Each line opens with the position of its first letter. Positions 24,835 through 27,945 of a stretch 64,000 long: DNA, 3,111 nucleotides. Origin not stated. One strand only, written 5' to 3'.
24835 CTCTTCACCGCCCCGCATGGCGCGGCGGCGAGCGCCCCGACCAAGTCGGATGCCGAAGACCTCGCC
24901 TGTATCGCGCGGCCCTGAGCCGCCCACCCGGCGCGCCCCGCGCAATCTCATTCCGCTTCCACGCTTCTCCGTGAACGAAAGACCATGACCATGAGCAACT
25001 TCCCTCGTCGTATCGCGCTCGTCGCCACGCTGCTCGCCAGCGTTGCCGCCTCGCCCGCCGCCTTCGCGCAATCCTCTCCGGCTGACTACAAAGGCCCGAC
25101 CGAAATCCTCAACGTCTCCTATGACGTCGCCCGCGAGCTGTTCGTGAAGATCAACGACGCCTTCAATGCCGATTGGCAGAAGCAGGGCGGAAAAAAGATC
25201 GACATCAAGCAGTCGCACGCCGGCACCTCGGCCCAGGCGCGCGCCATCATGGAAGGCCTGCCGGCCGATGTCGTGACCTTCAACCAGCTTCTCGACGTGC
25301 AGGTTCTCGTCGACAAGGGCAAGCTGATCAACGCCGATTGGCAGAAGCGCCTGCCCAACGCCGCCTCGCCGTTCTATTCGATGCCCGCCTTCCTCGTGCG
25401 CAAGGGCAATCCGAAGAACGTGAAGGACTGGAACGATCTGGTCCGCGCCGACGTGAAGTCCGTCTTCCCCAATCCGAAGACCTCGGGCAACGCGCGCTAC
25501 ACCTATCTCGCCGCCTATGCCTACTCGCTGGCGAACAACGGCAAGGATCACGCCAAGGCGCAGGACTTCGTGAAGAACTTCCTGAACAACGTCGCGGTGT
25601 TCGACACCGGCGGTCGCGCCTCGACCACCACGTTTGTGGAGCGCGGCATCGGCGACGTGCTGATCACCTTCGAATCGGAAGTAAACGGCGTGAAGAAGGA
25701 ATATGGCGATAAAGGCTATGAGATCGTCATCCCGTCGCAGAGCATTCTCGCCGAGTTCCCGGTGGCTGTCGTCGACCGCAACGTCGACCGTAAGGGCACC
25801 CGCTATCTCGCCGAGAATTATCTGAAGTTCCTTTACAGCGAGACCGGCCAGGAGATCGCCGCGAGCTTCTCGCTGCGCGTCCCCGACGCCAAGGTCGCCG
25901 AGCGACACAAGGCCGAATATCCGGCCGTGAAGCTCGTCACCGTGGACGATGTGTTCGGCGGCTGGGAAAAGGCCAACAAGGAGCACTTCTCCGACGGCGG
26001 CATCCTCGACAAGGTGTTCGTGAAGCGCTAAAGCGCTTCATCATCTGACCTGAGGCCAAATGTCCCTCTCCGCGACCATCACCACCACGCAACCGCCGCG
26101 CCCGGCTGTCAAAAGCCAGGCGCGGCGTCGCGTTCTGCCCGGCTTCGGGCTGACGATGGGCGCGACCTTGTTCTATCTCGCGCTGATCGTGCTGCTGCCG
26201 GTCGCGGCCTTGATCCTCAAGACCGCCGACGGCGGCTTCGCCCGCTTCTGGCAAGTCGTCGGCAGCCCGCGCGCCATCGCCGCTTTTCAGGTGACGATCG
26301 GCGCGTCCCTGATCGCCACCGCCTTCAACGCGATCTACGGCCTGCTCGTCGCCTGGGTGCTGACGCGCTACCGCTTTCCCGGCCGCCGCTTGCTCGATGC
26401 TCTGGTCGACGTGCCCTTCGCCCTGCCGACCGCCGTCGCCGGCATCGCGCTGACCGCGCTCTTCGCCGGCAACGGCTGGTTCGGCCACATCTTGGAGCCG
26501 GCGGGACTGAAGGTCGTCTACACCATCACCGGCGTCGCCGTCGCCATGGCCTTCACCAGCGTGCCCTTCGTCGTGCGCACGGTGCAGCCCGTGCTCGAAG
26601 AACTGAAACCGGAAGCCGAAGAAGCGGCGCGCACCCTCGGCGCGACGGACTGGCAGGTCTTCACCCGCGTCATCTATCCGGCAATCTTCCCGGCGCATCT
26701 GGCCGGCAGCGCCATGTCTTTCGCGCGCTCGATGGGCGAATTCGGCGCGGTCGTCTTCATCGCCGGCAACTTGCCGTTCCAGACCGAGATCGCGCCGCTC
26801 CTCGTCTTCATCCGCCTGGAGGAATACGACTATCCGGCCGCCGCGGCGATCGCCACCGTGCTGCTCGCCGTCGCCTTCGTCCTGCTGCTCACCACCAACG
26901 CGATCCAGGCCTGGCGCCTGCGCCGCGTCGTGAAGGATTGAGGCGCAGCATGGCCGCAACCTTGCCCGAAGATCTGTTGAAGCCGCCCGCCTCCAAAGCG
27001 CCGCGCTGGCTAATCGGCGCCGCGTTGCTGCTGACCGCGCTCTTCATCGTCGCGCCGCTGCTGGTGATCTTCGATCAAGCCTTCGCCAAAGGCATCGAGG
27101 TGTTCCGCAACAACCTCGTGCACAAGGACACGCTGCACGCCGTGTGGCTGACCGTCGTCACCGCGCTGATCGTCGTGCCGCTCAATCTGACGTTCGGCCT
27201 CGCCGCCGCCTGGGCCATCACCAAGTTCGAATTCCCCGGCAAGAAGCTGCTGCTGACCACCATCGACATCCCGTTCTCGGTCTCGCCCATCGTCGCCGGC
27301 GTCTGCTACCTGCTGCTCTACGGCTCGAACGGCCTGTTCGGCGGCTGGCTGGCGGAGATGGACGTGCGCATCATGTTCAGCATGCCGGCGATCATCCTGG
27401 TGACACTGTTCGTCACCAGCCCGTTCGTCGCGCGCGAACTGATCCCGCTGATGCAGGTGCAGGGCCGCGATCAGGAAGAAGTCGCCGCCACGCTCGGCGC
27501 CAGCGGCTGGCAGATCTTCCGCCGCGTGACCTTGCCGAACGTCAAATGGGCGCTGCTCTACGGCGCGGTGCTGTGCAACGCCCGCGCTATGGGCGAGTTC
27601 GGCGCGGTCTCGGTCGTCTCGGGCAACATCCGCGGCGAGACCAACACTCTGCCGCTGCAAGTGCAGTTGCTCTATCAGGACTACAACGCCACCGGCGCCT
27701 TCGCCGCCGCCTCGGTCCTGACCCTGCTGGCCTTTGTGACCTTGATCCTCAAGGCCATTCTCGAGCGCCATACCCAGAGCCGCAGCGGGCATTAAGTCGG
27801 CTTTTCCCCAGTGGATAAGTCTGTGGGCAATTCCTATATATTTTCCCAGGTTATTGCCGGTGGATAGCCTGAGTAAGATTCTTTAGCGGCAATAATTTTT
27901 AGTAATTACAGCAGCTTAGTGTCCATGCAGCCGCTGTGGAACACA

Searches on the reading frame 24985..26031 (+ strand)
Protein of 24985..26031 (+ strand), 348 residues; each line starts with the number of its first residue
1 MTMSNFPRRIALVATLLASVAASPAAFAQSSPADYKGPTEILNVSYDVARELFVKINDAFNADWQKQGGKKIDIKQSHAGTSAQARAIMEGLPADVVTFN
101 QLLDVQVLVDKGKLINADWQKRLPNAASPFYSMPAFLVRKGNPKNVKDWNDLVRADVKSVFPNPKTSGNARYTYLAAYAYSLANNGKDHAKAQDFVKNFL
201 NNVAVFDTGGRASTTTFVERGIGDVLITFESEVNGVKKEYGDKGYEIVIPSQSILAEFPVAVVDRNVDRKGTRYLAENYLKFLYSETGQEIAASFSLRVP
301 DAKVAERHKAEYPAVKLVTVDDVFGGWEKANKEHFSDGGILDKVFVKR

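Call 5: search_protein_families(library=ncbifam, proteins=[window:24985-26031:+])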
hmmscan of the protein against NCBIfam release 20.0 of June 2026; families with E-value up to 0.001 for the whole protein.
window:24985-26031:+ (348 aa): 3 families
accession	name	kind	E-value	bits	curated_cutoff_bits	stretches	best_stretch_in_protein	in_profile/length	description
NF008106.0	PRK10852.1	subfamily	7.2e-138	459.2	308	1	37-346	24-334/338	thiosulfate ABC transporter substrate-binding protein CysP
TIGR00971.1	3a0106s03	subfamily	3.1e-137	457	155.5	1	39-344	11-315/315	sulfate ABC transporter substrate-binding protein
NF008022.0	PRK10752.1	subfamily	1.7e-112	376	288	1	40-345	23-327/329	sulfate ABC transporter substrate-binding protein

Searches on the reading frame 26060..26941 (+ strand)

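Call 5: search_protein_families(library=ncbifam, proteins=[window:26060-26941:+])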
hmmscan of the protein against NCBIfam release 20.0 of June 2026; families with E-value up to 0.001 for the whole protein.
window:26060-26941:+ (293 aa): 36 families (the best 25 are shown)
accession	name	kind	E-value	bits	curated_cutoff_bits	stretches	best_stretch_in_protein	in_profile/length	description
TIGR02139.1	permease_CysT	equivalog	9.4e-116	386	246.1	1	25-288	1-264/265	sulfate ABC transporter permease subunit CysT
NF008208.0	PRK10971.1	equivalog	4.8e-114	380.5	415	1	20-291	4-275/277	sulfate/thiosulfate ABC transporter permease CysT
TIGR00969.1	3a0106s02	subfamily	1.9e-100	335.8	240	1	22-284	9-271/272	sulfate ABC transporter permease subunit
TIGR02140.1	permease_CysW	equivalog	5.8e-63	212.8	329.1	1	34-283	7-256/261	sulfate ABC transporter permease subunit CysW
TIGR01581.1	Mo_ABC_porter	hypoth_equivalog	6.8e-54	182.7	210.3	1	58-277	5-224/225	ABC transporter permease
TIGR02141.1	modB_ABC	equivalog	1.7e-50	171.6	182.6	1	78-283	2-206/208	molybdate ABC transporter permease subunit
NF008620.0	PRK11602.1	equivalog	1e-46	159.5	442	1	34-290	24-279/291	sulfate/thiosulfate ABC transporter permease CysW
NF040839.1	tungstate_WtpB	equivalog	1.5e-43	149.2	340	1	38-278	11-243/251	tungstate ABC transporter permease WtpB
NF006939.0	PRK09421.1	equivalog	3.5e-40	137.8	262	1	71-288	7-222/230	molybdate ABC transporter permease subunit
NF011624.0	PRK15050.1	equivalog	6.6e-30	104.2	247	1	20-277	16-280/297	2-aminoethylphosphonate ABC transporter permease subunit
TIGR03226.1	PhnU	equivalog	7.5e-25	88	283.45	1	31-275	44-296/311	2-aminoethylphosphonate ABC transporter permease subunit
NF007047.0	PRK09500.1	equivalog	1.2e-22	80.8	326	1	38-283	18-252/257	spermidine/putrescine ABC transporter permease PotC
NF038017.1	ABC_perm1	subfamily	2.7e-21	76.4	100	1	82-269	4-184/184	ABC transporter permease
TIGR03262.1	PhnU2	equivalog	2.4e-20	72.7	593.25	2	33-171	7-148/546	putative 2-aminoethylphosphonate ABC transporter permease subunit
NF041773.1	tung_perm_TupB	equivalog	1.3e-18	67.7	320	1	68-283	18-226/230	tungstate ABC transporter permease TupB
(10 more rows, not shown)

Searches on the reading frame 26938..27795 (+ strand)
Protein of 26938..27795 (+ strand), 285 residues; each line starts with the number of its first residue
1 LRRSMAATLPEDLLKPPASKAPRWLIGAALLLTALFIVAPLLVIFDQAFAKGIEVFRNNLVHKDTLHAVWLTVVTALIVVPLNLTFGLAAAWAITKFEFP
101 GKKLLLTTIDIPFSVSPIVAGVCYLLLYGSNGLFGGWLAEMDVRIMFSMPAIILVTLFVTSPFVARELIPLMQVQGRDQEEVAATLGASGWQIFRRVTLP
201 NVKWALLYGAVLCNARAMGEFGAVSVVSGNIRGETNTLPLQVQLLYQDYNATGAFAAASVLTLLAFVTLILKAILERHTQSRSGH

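Call 5: search_protein_families(library=ncbifam, proteins=[window:26938-27795:+])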
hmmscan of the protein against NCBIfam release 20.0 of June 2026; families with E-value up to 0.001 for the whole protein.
window:26938-27795:+ (285 aa): 29 families (the best 25 are shown)
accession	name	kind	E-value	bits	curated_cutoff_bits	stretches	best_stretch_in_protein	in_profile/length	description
TIGR02140.1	permease_CysW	equivalog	3.3e-119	397.2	329.1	1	25-280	5-260/261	sulfate ABC transporter permease subunit CysW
NF008620.0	PRK11602.1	equivalog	7.9e-116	386.3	442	1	23-281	20-278/291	sulfate/thiosulfate ABC transporter permease CysW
TIGR00969.1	3a0106s02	subfamily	1.9e-93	312.9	240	1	23-277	17-271/272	sulfate ABC transporter permease subunit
TIGR02139.1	permease_CysT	equivalog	1.3e-54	185.6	246.1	1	26-278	9-261/265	sulfate ABC transporter permease subunit CysT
TIGR01581.1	Mo_ABC_porter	hypoth_equivalog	4.9e-46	157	210.3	1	55-270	9-224/225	ABC transporter permease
NF008208.0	PRK10971.1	equivalog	2.2e-45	155.3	415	1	26-277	17-268/277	sulfate/thiosulfate ABC transporter permease CysT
TIGR02141.1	modB_ABC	equivalog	7.7e-44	149.8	182.6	1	70-276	1-206/208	molybdate ABC transporter permease subunit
NF006939.0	PRK09421.1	equivalog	1.5e-36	125.9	262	1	62-283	5-228/230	molybdate ABC transporter permease subunit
NF040839.1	tungstate_WtpB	equivalog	6.2e-31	107.9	340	1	31-275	11-244/251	tungstate ABC transporter permease WtpB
NF011624.0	PRK15050.1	equivalog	4.7e-24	85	247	1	19-268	22-278/297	2-aminoethylphosphonate ABC transporter permease subunit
TIGR03262.1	PhnU2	equivalog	1.8e-21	76.4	593.25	1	28-282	9-259/546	putative 2-aminoethylphosphonate ABC transporter permease subunit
TIGR03226.1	PhnU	equivalog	4.9e-19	68.9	283.45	1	21-269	42-299/311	2-aminoethylphosphonate ABC transporter permease subunit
NF038017.1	ABC_perm1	subfamily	3.8e-16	59.6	100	1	78-258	7-180/184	ABC transporter permease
NF006954.0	PRK09433.1-5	equivalog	1.7e-14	53.4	821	1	59-272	36-254/530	thiamine/thiamine pyrophosphate ABC transporter permease ThiP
NF006951.0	PRK09433.1-2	equivalog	7.1e-14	51.3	788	1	22-270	10-258/535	thiamine/thiamine pyrophosphate ABC transporter permease ThiP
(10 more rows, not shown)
